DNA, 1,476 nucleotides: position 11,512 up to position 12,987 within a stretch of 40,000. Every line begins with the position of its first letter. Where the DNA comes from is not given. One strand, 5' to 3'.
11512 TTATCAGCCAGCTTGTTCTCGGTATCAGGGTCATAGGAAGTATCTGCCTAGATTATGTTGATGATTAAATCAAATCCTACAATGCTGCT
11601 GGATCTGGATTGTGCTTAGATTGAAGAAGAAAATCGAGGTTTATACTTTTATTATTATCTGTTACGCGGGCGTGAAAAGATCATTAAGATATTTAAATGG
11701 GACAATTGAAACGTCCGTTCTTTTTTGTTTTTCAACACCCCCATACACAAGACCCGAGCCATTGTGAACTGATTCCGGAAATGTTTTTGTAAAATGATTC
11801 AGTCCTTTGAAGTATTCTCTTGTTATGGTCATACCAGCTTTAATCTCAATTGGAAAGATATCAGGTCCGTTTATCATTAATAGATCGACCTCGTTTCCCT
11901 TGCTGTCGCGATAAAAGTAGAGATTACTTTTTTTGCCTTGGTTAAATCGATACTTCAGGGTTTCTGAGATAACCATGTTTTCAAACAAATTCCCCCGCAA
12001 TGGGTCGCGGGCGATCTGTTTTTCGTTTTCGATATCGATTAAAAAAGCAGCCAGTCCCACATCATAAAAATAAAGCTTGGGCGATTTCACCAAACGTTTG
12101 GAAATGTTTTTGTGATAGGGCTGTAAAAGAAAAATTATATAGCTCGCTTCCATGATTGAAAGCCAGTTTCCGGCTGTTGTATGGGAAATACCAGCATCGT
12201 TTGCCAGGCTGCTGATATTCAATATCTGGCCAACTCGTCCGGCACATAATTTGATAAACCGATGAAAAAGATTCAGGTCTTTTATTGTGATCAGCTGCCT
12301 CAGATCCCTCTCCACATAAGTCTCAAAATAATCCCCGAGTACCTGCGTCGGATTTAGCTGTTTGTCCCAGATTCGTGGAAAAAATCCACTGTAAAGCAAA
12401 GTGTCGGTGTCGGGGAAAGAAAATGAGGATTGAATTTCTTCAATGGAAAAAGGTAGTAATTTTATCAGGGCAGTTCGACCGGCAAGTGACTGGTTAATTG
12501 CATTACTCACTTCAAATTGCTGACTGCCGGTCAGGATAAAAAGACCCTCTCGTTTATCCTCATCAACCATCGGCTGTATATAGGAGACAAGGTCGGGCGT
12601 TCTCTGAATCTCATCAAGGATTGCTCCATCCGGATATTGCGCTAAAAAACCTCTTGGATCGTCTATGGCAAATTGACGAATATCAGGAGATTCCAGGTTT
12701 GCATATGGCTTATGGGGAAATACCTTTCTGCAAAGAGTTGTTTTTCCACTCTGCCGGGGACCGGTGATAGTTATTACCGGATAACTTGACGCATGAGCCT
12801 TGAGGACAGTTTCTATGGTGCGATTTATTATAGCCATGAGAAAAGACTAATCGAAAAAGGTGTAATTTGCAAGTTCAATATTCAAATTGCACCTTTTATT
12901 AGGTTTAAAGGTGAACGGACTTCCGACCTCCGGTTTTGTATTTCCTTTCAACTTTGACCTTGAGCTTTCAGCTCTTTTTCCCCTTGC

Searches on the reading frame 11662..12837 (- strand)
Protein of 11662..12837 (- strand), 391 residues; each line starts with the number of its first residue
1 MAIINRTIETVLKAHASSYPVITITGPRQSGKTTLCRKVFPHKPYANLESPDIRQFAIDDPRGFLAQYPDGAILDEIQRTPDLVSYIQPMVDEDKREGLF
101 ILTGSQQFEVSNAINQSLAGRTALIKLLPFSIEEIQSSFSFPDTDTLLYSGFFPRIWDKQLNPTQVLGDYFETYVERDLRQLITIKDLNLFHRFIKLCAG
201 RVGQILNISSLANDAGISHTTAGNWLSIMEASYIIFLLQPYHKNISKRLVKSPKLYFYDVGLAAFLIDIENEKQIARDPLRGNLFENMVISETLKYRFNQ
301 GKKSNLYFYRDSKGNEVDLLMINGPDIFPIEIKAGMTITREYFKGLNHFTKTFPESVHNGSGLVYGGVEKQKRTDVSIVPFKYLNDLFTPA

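Call 10: find_encoding_contigs(protein=window:11662-12837:-, flank=10000, max_places=4)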
Protein window:11662-12837:- (391 aa): no gene with exactly this product is on record in the collection.

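Call 71: search_protein_families(library=pfam, proteins=[window:11662-12837:-], max_evalue=0.001)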
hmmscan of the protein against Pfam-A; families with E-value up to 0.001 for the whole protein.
window:11662-12837:- (391 aa): 2 families
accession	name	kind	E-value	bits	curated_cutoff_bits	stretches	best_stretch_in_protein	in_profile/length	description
PF13635.12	DUF4143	-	1.4e-52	178.1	28.1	1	176-335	1-160/160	Domain of unknown function (DUF4143)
PF13173.12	AAA_14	-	1.6e-26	93.3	27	1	20-135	3-128/129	AAA domain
